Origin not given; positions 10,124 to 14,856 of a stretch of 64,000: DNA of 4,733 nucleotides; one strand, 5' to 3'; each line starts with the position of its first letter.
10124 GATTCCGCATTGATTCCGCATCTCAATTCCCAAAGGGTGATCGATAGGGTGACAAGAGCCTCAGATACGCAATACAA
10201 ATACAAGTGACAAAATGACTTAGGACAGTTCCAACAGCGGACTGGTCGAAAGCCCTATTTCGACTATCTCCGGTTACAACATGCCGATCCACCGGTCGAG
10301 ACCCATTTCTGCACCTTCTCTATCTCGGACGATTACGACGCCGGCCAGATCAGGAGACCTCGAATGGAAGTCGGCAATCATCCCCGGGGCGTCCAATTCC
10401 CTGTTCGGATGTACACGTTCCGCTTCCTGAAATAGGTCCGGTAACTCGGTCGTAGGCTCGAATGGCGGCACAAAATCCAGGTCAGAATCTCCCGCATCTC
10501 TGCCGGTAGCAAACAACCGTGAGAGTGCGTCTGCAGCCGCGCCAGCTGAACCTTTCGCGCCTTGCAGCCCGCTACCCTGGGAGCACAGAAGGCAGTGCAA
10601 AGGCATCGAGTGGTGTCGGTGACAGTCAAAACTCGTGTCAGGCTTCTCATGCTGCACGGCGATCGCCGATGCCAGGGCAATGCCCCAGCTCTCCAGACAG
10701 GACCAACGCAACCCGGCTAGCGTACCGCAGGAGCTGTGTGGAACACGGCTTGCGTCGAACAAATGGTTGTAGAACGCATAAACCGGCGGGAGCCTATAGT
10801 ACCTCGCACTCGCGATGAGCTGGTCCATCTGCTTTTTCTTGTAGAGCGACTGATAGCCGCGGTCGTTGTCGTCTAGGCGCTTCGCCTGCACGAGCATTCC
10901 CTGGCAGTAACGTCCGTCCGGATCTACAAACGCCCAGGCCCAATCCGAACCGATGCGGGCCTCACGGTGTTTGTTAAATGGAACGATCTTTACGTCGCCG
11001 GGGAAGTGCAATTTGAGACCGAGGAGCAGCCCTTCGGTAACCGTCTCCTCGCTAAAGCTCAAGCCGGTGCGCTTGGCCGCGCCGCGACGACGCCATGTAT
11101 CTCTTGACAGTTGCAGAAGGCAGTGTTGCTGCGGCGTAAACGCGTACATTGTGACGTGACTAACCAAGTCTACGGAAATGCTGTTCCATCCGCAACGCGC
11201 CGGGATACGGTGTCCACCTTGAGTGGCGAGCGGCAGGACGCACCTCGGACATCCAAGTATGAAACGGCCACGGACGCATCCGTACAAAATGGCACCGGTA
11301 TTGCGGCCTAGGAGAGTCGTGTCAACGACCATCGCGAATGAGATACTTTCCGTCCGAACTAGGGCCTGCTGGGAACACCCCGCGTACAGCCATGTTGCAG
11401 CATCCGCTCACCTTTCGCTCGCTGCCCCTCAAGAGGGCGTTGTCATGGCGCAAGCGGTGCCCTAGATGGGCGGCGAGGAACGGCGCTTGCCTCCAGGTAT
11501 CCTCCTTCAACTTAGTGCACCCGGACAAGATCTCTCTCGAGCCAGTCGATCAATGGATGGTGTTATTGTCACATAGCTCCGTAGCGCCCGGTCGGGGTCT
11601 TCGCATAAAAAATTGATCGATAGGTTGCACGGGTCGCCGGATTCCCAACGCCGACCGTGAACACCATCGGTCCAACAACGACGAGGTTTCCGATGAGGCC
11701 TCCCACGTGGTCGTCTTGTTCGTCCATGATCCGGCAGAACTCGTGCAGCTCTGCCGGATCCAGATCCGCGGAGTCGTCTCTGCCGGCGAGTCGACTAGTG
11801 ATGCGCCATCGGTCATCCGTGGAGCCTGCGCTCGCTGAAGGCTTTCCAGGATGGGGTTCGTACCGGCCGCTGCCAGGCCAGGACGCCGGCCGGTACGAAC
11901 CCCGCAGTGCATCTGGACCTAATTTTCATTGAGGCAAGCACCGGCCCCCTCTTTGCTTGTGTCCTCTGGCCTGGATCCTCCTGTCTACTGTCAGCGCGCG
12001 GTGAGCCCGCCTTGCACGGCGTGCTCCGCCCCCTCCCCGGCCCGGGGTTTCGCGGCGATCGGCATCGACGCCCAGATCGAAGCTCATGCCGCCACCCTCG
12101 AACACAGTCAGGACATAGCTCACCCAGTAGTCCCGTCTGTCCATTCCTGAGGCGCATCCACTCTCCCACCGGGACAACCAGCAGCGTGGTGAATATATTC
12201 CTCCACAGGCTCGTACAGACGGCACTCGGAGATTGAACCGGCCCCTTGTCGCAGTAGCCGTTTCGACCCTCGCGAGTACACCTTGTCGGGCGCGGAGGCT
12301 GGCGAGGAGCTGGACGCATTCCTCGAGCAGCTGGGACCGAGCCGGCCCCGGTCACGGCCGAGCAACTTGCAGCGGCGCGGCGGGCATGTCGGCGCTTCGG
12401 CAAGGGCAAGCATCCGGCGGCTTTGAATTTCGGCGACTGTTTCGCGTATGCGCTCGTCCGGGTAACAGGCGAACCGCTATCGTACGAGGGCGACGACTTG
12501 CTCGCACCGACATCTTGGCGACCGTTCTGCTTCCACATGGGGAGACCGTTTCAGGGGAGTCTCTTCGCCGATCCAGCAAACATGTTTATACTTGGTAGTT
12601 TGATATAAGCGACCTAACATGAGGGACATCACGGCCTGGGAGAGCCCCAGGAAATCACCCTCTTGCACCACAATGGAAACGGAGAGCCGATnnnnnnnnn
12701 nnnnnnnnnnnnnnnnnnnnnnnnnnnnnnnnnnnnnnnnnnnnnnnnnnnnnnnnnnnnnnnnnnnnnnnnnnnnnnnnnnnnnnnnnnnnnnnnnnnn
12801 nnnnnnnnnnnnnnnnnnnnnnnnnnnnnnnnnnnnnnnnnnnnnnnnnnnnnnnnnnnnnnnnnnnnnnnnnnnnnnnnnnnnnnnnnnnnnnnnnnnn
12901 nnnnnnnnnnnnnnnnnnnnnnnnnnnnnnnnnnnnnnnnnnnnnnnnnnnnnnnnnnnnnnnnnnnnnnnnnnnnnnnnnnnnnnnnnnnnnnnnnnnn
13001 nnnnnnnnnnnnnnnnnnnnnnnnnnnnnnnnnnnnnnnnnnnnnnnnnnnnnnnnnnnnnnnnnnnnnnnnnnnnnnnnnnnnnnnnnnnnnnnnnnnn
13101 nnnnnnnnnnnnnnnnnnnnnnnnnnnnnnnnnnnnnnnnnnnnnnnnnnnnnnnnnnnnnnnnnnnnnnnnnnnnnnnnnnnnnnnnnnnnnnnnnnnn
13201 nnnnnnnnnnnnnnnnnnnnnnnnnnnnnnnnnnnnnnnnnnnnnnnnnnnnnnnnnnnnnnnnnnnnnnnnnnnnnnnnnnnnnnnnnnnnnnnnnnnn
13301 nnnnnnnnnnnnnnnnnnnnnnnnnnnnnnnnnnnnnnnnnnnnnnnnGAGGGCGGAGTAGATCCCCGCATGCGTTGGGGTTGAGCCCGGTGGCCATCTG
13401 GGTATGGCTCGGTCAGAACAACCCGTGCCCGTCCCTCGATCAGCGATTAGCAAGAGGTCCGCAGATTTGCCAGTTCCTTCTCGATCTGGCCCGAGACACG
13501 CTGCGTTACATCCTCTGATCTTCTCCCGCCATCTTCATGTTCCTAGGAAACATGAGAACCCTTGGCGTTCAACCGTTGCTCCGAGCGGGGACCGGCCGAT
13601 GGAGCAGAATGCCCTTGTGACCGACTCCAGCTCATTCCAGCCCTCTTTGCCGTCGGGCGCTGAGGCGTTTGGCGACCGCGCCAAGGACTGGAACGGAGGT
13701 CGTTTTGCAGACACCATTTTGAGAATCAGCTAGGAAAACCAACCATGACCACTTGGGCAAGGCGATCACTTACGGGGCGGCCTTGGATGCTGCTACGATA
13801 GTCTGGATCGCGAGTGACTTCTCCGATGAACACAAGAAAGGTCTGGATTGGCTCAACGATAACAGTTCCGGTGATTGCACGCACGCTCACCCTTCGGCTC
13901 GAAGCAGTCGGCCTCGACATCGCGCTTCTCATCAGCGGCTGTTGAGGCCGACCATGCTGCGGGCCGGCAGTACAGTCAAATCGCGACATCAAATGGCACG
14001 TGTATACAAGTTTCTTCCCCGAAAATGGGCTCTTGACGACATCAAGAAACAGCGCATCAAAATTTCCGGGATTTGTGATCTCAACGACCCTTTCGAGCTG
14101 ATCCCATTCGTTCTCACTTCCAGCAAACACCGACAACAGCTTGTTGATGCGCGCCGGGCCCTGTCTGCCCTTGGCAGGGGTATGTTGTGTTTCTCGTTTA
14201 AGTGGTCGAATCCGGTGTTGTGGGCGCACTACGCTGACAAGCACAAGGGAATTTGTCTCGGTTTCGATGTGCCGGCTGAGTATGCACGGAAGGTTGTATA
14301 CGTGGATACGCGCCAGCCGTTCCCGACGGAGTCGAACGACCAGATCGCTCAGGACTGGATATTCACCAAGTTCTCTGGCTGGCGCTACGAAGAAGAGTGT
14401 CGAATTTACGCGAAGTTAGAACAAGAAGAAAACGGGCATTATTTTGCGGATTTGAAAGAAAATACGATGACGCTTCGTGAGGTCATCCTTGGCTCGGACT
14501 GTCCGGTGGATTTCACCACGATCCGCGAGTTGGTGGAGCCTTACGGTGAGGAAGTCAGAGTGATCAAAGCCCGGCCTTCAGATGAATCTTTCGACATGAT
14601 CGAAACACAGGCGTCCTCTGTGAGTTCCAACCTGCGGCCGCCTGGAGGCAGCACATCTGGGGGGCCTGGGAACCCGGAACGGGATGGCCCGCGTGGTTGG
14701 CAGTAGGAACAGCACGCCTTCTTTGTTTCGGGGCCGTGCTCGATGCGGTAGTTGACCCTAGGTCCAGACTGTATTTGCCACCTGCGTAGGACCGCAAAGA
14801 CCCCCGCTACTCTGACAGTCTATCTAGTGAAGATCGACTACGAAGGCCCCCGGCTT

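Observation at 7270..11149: Second, separate defence patch: solitary GmrSD-like type IV restriction enzyme followed by a divergently oriented possible PD-(D/E)xK protein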

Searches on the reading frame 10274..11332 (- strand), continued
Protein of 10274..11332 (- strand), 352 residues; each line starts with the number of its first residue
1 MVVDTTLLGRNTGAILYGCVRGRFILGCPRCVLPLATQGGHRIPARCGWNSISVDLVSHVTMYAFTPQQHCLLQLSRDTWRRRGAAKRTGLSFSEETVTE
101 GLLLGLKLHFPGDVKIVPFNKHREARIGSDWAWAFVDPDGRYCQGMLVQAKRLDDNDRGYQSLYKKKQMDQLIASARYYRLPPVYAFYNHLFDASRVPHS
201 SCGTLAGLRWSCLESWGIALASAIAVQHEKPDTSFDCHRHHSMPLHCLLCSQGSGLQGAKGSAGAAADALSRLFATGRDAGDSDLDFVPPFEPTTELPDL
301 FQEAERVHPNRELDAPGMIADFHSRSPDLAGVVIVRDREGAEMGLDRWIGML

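Call 50: find_related_loci(query=A1, collection=metagenome_contigs, flank=8000)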
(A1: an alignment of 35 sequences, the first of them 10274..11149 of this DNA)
Query A1 (291 aa) in metagenome_contigs; peptide patterns used: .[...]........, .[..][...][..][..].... (x = any residue, [..] = any of these).
77 stretches matched a pattern; 26 encode a relative of the query (tblastn E <= 1e-3); 26 distinct loci.
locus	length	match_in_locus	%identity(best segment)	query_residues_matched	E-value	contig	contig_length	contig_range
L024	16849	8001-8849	46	4-276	9e-69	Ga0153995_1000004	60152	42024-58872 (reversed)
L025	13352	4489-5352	44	2-278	2e-67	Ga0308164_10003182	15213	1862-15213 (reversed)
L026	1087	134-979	42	2-276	2e-68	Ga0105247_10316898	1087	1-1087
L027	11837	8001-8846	42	2-276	4e-63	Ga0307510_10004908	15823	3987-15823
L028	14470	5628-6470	42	1-281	8e-58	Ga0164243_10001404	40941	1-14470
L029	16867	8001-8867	42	2-279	8e-58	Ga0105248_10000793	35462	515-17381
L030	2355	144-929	38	18-276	5e-48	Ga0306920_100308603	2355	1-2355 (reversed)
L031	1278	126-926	39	15-278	7e-47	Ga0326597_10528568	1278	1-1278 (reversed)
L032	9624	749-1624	39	4-283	2e-44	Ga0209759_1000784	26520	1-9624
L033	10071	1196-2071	39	4-283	2e-44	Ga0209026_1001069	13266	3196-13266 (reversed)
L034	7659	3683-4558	39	4-283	2e-44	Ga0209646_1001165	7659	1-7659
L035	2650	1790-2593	39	11-274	4e-44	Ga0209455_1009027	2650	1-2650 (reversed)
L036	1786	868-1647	37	19-274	3e-42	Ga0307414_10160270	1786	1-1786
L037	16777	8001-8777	38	19-274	1e-40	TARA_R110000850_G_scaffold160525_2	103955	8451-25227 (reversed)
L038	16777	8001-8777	38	19-274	1e-40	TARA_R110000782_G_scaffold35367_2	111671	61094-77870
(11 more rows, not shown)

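Call 56: search_solved_structures(query=A1, max_evalue=10, show_alignments=2)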
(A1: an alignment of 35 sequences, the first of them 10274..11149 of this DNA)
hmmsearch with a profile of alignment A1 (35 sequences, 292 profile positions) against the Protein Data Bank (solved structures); distinct sequences matched with E-value up to 10: 2.
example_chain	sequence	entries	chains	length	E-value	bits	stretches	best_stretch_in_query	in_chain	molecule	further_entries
8a4b_A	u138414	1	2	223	0.021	17.5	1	59-90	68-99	Rab15 effector protein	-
8a4a_A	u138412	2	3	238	0.023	17.4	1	59-90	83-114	Rab15 effector protein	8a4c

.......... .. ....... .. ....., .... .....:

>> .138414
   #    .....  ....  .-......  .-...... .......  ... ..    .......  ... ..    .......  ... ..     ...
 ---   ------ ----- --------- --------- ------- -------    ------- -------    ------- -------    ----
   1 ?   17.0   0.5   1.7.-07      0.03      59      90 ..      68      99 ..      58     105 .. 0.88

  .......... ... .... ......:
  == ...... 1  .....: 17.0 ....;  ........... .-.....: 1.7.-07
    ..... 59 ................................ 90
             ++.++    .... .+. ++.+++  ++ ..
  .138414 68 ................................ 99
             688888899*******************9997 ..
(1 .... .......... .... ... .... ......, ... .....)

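Call 77: fold_search(model_id=the predicted structure, library=pdb)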
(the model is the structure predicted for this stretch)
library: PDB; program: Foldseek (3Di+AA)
matches with E <= 10: 169; with E <= 0.001: 0
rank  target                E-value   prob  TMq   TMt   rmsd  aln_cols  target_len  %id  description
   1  1gef_A                1.6e-01  0.44  0.19  0.41   6.0        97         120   14  Crystal structure of the archaeal holliday junction resolvase HJC (released 2001-03-21)
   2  1gef_B                1.8e-01  0.25  0.17  0.38   7.3       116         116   16  Crystal structure of the archaeal holliday junction resolvase HJC (released 2001-03-21)
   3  1gef_E                1.9e-01  0.21  0.16  0.36   7.5       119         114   15  Crystal structure of the archaeal holliday junction resolvase HJC (released 2001-03-21)
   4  5cdi_A                4.3e-01  0.02  0.12  0.08  20.2       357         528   11  Chloroplast chaperonin 60b1 of Chlamydomonas (released 2016-05-11)
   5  1v4s                  5.5e-01  0.02  0.09  0.07  19.6       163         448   16  Crystal structure of human glucokinase (released 2004-03-30)
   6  4y1w                  6.7e-01  0.01  0.07  0.08  15.2       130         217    8  Vis toxin, an ADP-ribosyltransferase from Vibrio Splendidus (released 2015-11-04)
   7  1zp7_B                7.6e-01  0.38  0.22  0.39   3.3       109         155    6  The structure of Bacillus subtilis RecU Holliday junction resolvase and its role in substrate selection and sequence s (released 2005-09-20)
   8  5fdk_B                8.6e-01  0.30  0.21  0.35   3.9       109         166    7  Crystal structure of RecU(D88N) in complex with palindromic DNA duplex (released 2016-12-07)
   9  3idh                  1.0e+00  0.01  0.08  0.06  17.0       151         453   14  Human pancreatic glucokinase in complex with glucose (released 2010-07-28)
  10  3fgu                  1.1e+00  0.01  0.08  0.06  16.9       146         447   13  Catalytic complex of Human Glucokinase (released 2009-12-15)
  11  7c38_A                1.3e+00  0.04  0.07  0.06   8.9        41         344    7  Crystal structure of AofleA from Arthrobotrys oligospora in complex with L-fucose (released 2020-07-29)
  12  8jgt                  1.4e+00  0.01  0.09  0.06  16.8       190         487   12  Crystal structure of Deinococcus radiodurans exopolyphosphatase E114A mutant (released 2024-05-15)
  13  7c3e_B                1.6e+00  0.03  0.07  0.06   8.9        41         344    7  Crystal structure of R97A/R150A/R203A mutant of AofleA from Arthrobotrys oligospora (released 2020-07-29)
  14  6ozq_A                1.6e+00  0.01  0.10  0.12  15.4       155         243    9  Crystal structure of Mus musculus (Mm) Endonuclease V (K155M) in complex with a 23mer RNA oligo containing an inosine  (released 2019-09-04)
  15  7c37_A                1.7e+00  0.03  0.07  0.06   8.9        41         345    7  Crystal structure of AofleA from Arthrobotrys oligospora (released 2020-07-29)
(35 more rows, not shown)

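Call 81: search_protein_families(library=padloc, alignment_id=A3, max_evalue=0.00001)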
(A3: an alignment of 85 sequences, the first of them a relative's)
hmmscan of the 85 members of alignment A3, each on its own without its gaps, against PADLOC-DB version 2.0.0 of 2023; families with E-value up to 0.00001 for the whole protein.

A. member 1, L024:401-1456:- (351 aa): 0 families

B. families by the number of members that match (of 85 scanned): 344 families (the first 25 are shown)
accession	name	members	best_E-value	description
PDLC04140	mad8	5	8.5e-27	mads_8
PDLC00292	PtuA1|PtuA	4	2.5e-63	AAA ATPase domain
PDLC00295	PtuA1|PtuA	3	3.2e-112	AAA ATPase domain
PDLC00304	PtuA1|PtuA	3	7.7e-65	AAA ATPase domain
PDLC00301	PtuA1|PtuA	3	2.3e-54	AAA ATPase domain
PDLC00271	PtuA1|PtuA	3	1.2e-45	AAA ATPase domain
PDLC00288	PtuA1|PtuA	3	1.3e-41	AAA ATPase domain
PDLC00278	PtuA1|PtuA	3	4.2e-39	AAA ATPase domain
PDLC02914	ATPase-Toprim_I-B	3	3.1e-36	-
PDLC00291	PtuA1|PtuA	3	6.6e-36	AAA ATPase domain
PDLC02913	ATPase_I-A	3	7.5e-36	-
PDLC00299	PtuA1|PtuA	3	2.1e-34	AAA ATPase domain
PDLC00310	PtuA1|PtuA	3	3.4e-33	AAA ATPase domain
PDLC00267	PtuA1|PtuA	3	6e-32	AAA ATPase domain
PDLC00311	PtuA1|PtuA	3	2.6e-30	AAA ATPase domain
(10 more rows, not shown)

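Call 82: search_protein_families(library=pfam, alignment_id=A3, max_evalue=0.00001)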
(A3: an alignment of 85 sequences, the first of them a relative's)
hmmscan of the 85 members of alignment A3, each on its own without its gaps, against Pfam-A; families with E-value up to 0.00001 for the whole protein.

A. member 1, L024:401-1456:- (351 aa): 0 families

B. families by the number of members that match (of 85 scanned): 81 families (the first 25 are shown)
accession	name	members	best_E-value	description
PF13245.12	AAA_19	4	2.7e-13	AAA domain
PF13604.12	AAA_30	3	1.2e-57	AAA domain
PF13304.12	AAA_21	3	1.6e-22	AAA domain, putative AbiEii toxin, Type IV TA system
PF13175.12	AAA_15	3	5e-15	AAA ATPase domain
PF03389.21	MobA_MobL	2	7e-71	MobA/MobL family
PF22769.1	DCD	2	1.7e-27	dCTP deaminase-like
PF22232.2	TraI_hel_assoc_N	2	2e-17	TraI helicase-associated ssDNA bd, N-terminal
PF06114.19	Peptidase_M78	2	4.7e-11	IrrE N-terminal-like domain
PF02463.25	SMC_N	2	2.1e-08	RecF/RecN/SMC N terminal domain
PF02534.20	T4SS-DNA_transf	1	2.9e-79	Type IV secretory system Conjugative DNA transfer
PF05272.17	VapE-like_dom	1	1.2e-70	Virulence-associated protein E-like domain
PF00145.23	DNA_methylase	1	3.2e-67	C-5 cytosine-specific DNA methylase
PF00563.25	EAL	1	1.7e-66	EAL domain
PF10593.14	Z1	1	8.9e-63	Z1 domain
PF08751.17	TrwC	1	2e-57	TrwC relaxase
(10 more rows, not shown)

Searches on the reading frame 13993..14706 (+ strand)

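Call 53: search_protein_families(library=pfam, proteins=[window:13993-14706:+], max_evalue=0.05)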
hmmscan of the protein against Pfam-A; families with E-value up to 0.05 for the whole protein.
window:13993-14706:+ (237 aa): 1 family
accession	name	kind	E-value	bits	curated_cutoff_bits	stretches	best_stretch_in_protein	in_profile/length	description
PF11185.13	DUF2971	-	1.2e-06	30.2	22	1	76-95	1-20/89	Protein of unknown function (DUF2971)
